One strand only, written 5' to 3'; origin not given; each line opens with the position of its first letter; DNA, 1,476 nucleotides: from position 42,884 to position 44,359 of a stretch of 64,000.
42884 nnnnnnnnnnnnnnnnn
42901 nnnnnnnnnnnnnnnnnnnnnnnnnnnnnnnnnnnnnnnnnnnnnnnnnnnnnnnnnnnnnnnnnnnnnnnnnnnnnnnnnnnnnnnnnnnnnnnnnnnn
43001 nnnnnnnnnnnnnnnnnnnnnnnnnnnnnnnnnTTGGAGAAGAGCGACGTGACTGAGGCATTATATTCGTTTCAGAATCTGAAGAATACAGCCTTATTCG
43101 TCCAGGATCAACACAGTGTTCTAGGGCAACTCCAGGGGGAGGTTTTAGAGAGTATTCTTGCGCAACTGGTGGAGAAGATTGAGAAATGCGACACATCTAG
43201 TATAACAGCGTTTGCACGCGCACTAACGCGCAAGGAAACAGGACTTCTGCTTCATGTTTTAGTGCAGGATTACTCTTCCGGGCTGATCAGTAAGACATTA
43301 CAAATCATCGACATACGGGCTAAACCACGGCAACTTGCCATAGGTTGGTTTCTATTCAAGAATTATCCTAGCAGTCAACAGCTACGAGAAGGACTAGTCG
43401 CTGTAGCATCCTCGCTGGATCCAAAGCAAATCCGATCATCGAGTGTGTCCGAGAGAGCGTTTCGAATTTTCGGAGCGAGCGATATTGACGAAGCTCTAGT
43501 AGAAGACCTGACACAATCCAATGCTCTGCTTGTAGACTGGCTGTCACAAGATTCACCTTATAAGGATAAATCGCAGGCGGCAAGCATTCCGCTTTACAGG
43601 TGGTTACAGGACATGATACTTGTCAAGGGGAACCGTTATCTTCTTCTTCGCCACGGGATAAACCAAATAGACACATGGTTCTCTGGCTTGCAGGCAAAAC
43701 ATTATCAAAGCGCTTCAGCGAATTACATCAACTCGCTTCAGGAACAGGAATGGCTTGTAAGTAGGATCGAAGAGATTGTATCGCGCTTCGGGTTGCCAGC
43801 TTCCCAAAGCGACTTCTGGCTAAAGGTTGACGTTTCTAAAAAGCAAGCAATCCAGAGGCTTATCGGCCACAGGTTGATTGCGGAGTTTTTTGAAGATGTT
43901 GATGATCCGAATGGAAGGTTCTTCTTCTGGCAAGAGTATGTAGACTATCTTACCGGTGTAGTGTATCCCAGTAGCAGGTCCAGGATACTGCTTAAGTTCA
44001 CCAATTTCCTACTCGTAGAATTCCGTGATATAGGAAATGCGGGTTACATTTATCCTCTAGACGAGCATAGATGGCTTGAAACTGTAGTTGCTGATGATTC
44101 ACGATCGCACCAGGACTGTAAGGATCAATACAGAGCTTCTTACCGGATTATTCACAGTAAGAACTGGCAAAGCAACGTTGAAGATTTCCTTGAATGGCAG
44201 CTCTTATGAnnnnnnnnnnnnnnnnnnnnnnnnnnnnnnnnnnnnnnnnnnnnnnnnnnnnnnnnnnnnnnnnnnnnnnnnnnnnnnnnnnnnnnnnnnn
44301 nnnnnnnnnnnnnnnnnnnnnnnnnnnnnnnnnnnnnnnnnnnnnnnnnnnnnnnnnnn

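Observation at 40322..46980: Complete, compact Zorya type I-like anti-phage module (zorA-zorB-zorC-zorD)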

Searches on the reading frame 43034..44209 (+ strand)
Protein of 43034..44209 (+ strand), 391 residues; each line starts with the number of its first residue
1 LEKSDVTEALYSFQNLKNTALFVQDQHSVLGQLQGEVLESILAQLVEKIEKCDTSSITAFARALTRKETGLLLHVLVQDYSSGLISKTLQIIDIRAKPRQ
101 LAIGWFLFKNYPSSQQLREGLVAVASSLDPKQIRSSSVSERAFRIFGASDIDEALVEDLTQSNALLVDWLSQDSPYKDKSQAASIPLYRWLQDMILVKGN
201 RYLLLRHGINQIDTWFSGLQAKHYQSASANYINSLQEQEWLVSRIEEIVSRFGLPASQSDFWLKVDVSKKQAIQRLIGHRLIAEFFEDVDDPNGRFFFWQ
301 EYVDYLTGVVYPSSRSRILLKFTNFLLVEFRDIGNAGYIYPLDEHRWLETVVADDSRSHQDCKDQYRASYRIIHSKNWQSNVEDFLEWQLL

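Call 3: search_protein_families(library=pfam, proteins=[window:43034-44209:+], max_evalue=0.01)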
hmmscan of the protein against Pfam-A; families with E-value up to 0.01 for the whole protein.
window:43034-44209:+ (391 aa): 1 family
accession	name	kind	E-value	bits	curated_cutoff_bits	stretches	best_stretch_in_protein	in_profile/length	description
PF15611.11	EH_Signature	-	0.00015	21.7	27.5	0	249-304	235-298/423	EH_Signature domain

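Call 4: search_protein_families(library=padloc, proteins=[window:43034-44209:+], max_evalue=0.01)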
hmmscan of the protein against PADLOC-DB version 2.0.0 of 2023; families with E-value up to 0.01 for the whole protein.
window:43034-44209:+ (391 aa): 4 families
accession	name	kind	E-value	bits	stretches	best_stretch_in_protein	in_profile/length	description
PDLC00616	ZorC1|ZorC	-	9.3e-07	25.9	1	317-386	394-466/575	EH signature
PDLC00615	ZorC1|ZorC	-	8e-06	22.9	1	261-345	255-338/426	EH signature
PDLC00624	ZorC1|ZorC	-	0.0023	14.9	1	314-378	385-447/560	EH signature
PDLC00613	ZorC1|ZorC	-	0.0036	14.1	0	320-386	386-458/570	EH signature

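Call 13: search_solved_structures(query=window:43034-44209:+, max_evalue=10, show_alignments=2)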
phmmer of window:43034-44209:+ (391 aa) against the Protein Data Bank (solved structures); distinct sequences matched with E-value up to 10: 0.

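Call 14: find_homologous_proteins(query=window:43034-44209:+, max_evalue=0.001)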
Query window:43034-44209:+ (391 aa): 3 proteins with E <= 0.001 among 5417 candidates.
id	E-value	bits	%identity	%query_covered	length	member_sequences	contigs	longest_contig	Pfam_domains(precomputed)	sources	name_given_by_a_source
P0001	3.1e-253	857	100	99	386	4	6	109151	-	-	-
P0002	2.4e-126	440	52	99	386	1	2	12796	PF15611.12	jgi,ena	-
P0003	5.7e-126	439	53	98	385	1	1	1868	PF15611.12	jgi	jgi:hypothetical protein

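Call 22: find_homologous_proteins(query=A1, max_evalue=0.01)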
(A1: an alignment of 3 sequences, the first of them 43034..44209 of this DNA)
Query A1 (3 sequences) (391 aa, profile of the alignment): 3 proteins with E <= 0.01 among 8000 candidates.
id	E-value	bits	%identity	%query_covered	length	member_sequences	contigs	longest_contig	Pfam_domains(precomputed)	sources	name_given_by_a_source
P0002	1.2e-231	786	52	99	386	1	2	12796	PF15611.12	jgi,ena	-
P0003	2.9e-231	785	53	98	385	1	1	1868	PF15611.12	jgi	jgi:hypothetical protein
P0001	4.3e-220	748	100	99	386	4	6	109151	-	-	-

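Call 23: find_encoding_contigs(protein=P0002, flank=10000, max_places=4)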
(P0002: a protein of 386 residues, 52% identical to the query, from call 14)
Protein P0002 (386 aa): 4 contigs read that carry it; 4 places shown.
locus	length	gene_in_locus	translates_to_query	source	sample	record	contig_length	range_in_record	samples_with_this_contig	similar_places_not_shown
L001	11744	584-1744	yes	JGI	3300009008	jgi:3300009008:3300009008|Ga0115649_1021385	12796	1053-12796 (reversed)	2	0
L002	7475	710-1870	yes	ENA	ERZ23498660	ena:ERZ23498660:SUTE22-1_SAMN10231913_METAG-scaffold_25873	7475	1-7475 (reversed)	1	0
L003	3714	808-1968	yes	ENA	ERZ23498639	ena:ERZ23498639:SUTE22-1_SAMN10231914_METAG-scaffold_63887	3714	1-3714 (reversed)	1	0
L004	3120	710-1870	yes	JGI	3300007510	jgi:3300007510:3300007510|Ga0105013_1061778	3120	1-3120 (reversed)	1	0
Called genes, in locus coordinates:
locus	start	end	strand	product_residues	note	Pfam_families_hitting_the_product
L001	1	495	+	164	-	?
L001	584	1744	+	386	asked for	PF15611:EH_Signature (faint)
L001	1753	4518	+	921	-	PF00176:SNF2-rel_dom, PF04851:ResIII, PF00271:Helicase_C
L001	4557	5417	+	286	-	PF18755:RAMA, PF14267:DUF4357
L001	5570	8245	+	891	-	PF12161:HsdM_N, PF02384:N6_Mtase, PF07669:Eco57I (weak)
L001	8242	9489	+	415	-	PF01420:Methylase_S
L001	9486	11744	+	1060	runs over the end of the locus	PF04313:HSDR_N, PF04851:ResIII, PF18766:SWI2_SNF2, PF22679:T1R_D3-like, PF11867:T1RH-like_C (weak)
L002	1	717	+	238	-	?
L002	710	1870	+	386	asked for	PF15611:EH_Signature (faint)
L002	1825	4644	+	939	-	PF04851:ResIII, PF00176:SNF2-rel_dom, PF00271:Helicase_C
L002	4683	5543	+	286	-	PF18755:RAMA, PF14267:DUF4357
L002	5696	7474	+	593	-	?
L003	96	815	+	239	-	-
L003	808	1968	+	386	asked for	PF15611:EH_Signature (faint)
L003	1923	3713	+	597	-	?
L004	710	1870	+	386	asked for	PF15611:EH_Signature (faint)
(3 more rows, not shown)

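Call 24: find_encoding_contigs(protein=P0001, flank=10000, max_places=6)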
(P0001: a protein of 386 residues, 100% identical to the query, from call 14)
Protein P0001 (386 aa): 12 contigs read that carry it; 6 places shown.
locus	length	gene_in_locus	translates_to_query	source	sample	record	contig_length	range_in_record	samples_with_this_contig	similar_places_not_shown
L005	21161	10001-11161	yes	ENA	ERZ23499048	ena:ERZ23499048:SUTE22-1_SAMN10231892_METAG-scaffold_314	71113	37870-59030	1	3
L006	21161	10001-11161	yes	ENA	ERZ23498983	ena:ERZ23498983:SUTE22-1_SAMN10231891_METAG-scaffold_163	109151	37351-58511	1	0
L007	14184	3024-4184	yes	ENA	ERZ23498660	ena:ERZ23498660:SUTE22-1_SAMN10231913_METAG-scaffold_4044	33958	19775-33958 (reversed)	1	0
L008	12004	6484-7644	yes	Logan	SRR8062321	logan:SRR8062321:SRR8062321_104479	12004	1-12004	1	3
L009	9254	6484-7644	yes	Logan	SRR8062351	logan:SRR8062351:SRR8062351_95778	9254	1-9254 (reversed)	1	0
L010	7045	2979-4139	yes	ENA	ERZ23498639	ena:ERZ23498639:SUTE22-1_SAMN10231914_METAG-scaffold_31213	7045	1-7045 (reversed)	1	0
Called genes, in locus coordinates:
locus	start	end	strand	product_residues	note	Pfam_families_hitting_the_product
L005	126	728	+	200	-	PF01909:NTP_transf_2 (weak), PF18765:Polbeta (weak)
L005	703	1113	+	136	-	-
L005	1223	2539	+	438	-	PF00324:AA_permease, PF13520:AA_permease_2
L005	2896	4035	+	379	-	PF03781:FGE-sulfatase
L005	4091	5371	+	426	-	PF14697:Fer4_21 (faint), PF00037:Fer4 (weak), PF12838:Fer4_7, PF13187:Fer4_9, PF13237:Fer4_10 (weak)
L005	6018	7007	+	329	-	PF28530:DUF8426, PF04471:Mrr_cat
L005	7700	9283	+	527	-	PF01618:MotA_ExbB (weak)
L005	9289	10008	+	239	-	PF00691:OmpA (weak)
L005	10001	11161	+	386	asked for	-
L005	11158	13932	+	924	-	PF04851:ResIII, PF00176:SNF2-rel_dom, PF00271:Helicase_C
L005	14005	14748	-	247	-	PF01863:YgjP-like, PF10263:SprT-like (weak)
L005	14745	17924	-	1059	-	PF04313:HSDR_N, PF04851:ResIII, PF18766:SWI2_SNF2, PF22679:T1R_D3-like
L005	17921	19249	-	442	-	-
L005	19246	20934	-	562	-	-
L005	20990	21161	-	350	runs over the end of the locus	PF13310:Virulence_RhuM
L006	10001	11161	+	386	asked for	-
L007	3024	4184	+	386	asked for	-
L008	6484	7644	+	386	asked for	-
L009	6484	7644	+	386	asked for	-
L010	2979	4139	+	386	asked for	-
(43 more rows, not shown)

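Call 28: search_protein_representatives(alignment_id=A1)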
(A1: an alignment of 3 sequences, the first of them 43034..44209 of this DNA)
Query: 3 sequences, 386 profile positions. Proteins with E-value up to 0.001 (for the whole library): 260; up to 1e-10: 77; up to 1e-30: 9. The best 150 are listed.
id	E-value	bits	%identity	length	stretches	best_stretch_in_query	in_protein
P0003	9.4e-232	785.1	-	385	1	1-385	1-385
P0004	1.6e-87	310.3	-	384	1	3-382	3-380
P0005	1.6e-76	274.1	-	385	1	3-384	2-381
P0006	1.7e-60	221.4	-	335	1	56-382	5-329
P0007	1.0e-40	156.2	-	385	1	7-382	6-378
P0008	6.9e-40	153.5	-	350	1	38-385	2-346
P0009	4.3e-36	141.1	-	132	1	255-382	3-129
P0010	3.9e-34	134.6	-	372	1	3-378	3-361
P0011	1.2e-32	129.6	-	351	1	38-378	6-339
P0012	7.3e-29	117.2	-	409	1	10-379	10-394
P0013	2.7e-28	115.4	-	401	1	9-378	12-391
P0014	5.0e-27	111.2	-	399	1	13-376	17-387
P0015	1.9e-22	96.1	-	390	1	54-375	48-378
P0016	4.2e-22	95.0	-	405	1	6-384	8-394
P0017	3.9e-21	91.8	-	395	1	9-379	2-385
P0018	1.3e-20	90.0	-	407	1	10-383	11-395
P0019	4.2e-20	88.4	-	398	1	11-382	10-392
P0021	2.6e-19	85.8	-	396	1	10-379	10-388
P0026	7.7e-18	80.9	-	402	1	10-375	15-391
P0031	1.1e-16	77.2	-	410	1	9-382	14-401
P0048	5.7e-14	68.2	-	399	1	6-382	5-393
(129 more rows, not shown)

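Call 33: search_protein_families(library=pfam, alignment_id=A2, max_evalue=0.001)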
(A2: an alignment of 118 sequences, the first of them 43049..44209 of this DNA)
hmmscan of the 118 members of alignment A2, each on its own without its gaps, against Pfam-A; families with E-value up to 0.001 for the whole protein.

A. member 1, window:43049-44209:+ (386 aa): 1 family
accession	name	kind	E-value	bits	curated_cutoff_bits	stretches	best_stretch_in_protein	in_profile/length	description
PF15611.11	EH_Signature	-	0.00018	21.4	27.5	0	243-299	234-298/423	EH_Signature domain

B. families by the number of members that match (of 118 scanned): 2 families
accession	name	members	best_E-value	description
PF15611.11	EH_Signature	75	2.2e-16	EH_Signature domain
PF21000.2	RMI1_N_N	1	0.00078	RMI1, N-terminal helical domain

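Call 34: search_protein_families(library=padloc, alignment_id=A2, max_evalue=0.001)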
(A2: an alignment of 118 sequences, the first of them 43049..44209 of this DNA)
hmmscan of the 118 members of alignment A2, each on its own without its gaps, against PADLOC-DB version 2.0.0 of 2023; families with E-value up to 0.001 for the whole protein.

A. member 1, window:43049-44209:+ (386 aa): 2 families
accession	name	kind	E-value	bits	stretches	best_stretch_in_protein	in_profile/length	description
PDLC00616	ZorC1|ZorC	-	9e-07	25.9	1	312-381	394-466/575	EH signature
PDLC00615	ZorC1|ZorC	-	7.8e-06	22.9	1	256-340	255-338/426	EH signature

B. families by the number of members that match (of 118 scanned): 11 families
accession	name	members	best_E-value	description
PDLC00616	ZorC1|ZorC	108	6.1e-16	EH signature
PDLC00613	ZorC1|ZorC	89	3.6e-18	EH signature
PDLC00615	ZorC1|ZorC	78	5.4e-14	EH signature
PDLC00625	ZorC1|ZorC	43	1.7e-10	EH signature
PDLC00614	ZorC1|ZorC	38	2.8e-11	EH signature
PDLC00624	ZorC1|ZorC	27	6.5e-08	EH signature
PDLC00622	ZorC1|ZorC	11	1.2e-08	EH signature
PDLC00619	ZorC1|ZorC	11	1.8e-05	EH signature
PDLC00626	ZorC1|ZorC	4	3.5e-07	EH signature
PDLC00621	ZorC1|ZorC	1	0.00057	EH signature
PDLC00620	ZorC1|ZorC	1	0.00099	EH signature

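Call 41: find_related_loci(query=A4, collection=genome_contigs, flank=8000)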
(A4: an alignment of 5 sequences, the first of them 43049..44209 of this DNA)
Query A4 (386 aa) in genome_contigs; peptide patterns used: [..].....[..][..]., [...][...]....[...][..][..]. (x = any residue, [..] = any of these).
59 stretches matched a pattern; 2 encode a relative of the query (tblastn E <= 1e-3); 2 distinct loci.
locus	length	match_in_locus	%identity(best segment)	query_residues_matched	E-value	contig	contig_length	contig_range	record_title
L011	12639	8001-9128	31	5-382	4e-71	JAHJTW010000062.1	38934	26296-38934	MAG: bacterium isolate OS_PC_MetaG.mb.70 OS_PC_MetaG.mb.70_k141_150106, whole genome shotgun sequence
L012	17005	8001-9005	34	1-335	2e-63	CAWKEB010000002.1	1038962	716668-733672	MAG: Candidatus Krumholzibacteria bacterium isolate MFD04716.bin.2.70 genome assembly, contig: contig_25798, whole genom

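Call 47: predict_structure(alignment_id=A2)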
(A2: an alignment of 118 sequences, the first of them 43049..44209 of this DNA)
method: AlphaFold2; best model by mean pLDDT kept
length: 386 residues; sequences in the alignment: 118
mean_pLDDT: 94.3   pTM: 0.87
mean pLDDT of the five models: 94.3, 93.8, 93.6, 93.6, 93.2
residues with pLDDT >= 90: 340; 70-90: 33; 50-70: 10; < 50: 3
segments of 3 or more residues with pLDDT < 50: none
pLDDT, mean of each block of 10 residues (from residue 1): 67 86 59 91 98 98 96 97 98 96 97 98 93 95 98 98 91 86 98 98 98 97 99 98 98 98 98 97 94 97 97 97 96 97 98 97 97 97 85
secondary structure, 60 per line:
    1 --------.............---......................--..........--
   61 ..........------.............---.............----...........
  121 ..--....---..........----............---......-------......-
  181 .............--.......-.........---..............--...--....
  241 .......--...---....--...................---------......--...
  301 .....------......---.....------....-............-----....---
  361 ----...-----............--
elements in order: H9-21 H25-46 H49-58 H61-70 H77-89 H93-105 H110-122 H125-128 H132-141 H146-157 H161-166 H174-179 H181-193 H196-202 H204-212 H216-229 H237-247 H256-259 H262-280 H290-295 E301-305 E312-317 E321-325 E332-335 H337-348 H354-357 E365-367 H373-384

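Call 49: fold_search(model_id=the predicted structure, library=pdb)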
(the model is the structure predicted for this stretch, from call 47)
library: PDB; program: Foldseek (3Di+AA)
matches with E <= 10: 494; with E <= 0.001: 0
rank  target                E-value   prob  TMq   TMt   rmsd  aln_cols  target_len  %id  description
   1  8r68                  2.3e-03  1.00  0.39  0.39  11.2       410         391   14  Zorya anti-bacteriophage defense system ZorC WT (released 2024-12-04)
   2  5mfe_A                2.5e-02  0.96  0.24  0.29  12.4       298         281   11  Designed armadillo repeat protein YIIIM5AII in complex with (RR)4 peptide (released 2017-09-13)
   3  5mfm_F                2.7e-02  0.89  0.22  0.25  14.4       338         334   13  Designed armadillo repeat protein peptide fusion YIIIM6AII_GS11_(KR)5 (released 2017-09-13)
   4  5mfm_A                3.0e-02  0.90  0.23  0.25  14.2       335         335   12  Designed armadillo repeat protein peptide fusion YIIIM6AII_GS11_(KR)5 (released 2017-09-13)
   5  5mfl_B                3.4e-02  0.87  0.22  0.25  13.9       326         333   13  Designed armadillo repeat protein (KR)5_GS10_YIIIM6AII (released 2017-09-13)
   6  5mfm_B                3.7e-02  0.89  0.23  0.25  14.4       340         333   12  Designed armadillo repeat protein peptide fusion YIIIM6AII_GS11_(KR)5 (released 2017-09-13)
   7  4pls_A                3.9e-02  0.60  0.17  0.21  16.3       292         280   16  Crystal Structures of Designed Armadillo Repeat Proteins: Implications of Construct Design and Crystallization Conditi (released 2014-12-10)
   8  5mfc_A                4.3e-02  0.93  0.24  0.30  12.3       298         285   12  Designed armadillo repeat protein YIIIM5AII in complex with (KR)4-GFP (released 2017-07-19)
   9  4db8_B                4.3e-02  0.75  0.15  0.21  15.1       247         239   16  Designed Armadillo-repeat Protein (released 2012-05-16)
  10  5mfe_C                4.5e-02  0.72  0.20  0.24  14.8       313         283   13  Designed armadillo repeat protein YIIIM5AII in complex with (RR)4 peptide (released 2017-09-13)
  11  6sa7_A                4.5e-02  0.66  0.18  0.16  18.3       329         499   13  DARPin-Armadillo fusion C8long83 (released 2019-11-20)
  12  5mfh_A                4.9e-02  0.66  0.19  0.23  14.4       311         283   12  Designed armadillo repeat protein YIIIM5AII in complex with peptide (RR)5 (released 2017-09-13)
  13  5mfd_G                5.4e-02  0.85  0.24  0.27  13.9       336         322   13  Designed armadillo repeat protein YIIIM''6AII in complex with pD_(KR)5 (released 2017-07-19)
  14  6s9l_A                5.6e-02  0.63  0.19  0.23  14.8       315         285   13  Designed Armadillo Repeat protein Lock1 bound to (KR)4KLSF target (released 2020-02-19)
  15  8ro1_TF               5.6e-02  0.33  0.15  0.12  27.3       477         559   10  Structure of the C. elegans Intron Lariat Spliceosome double-primed for disassembly (ILS'') (released 2024-08-07)
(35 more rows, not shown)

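Call 50: find_encoding_contigs(protein=P0012, flank=8000, max_places=3)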
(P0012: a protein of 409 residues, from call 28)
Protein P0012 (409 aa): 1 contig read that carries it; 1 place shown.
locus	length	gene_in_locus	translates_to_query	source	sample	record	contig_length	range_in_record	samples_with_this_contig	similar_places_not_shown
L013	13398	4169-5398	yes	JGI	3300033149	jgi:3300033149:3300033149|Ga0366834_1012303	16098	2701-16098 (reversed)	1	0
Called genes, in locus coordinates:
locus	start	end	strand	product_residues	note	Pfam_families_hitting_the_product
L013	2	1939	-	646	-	?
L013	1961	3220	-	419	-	-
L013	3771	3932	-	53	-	-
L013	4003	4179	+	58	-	-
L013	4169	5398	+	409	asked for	PF15611:EH_Signature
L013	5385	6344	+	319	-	PF04851:ResIII (faint), PF00176:SNF2-rel_dom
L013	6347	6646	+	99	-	PF00176:SNF2-rel_dom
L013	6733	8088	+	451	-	PF00271:Helicase_C, PF16565:MIT_C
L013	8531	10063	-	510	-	PF02661:Fic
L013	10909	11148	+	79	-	-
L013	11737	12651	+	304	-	PF13391:HNH_2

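Call 51: find_encoding_contigs(protein=P0018, flank=8000, max_places=3)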
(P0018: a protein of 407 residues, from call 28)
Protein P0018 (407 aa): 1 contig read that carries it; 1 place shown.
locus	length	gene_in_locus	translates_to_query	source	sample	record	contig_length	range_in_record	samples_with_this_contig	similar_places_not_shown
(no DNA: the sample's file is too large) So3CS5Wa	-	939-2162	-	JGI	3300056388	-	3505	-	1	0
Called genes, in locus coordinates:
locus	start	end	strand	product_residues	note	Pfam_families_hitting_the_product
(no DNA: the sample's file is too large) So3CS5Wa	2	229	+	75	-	?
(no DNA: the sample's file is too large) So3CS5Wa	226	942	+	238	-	-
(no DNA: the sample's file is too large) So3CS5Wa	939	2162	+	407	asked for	PF15611:EH_Signature (faint)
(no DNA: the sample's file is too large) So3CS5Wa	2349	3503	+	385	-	?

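Call 82: search_protein_families(library=ncbifam, proteins=[window:43049-44209:+], max_evalue=0.01)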
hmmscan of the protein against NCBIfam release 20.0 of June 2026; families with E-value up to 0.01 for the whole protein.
window:43049-44209:+ (386 aa): 0 families
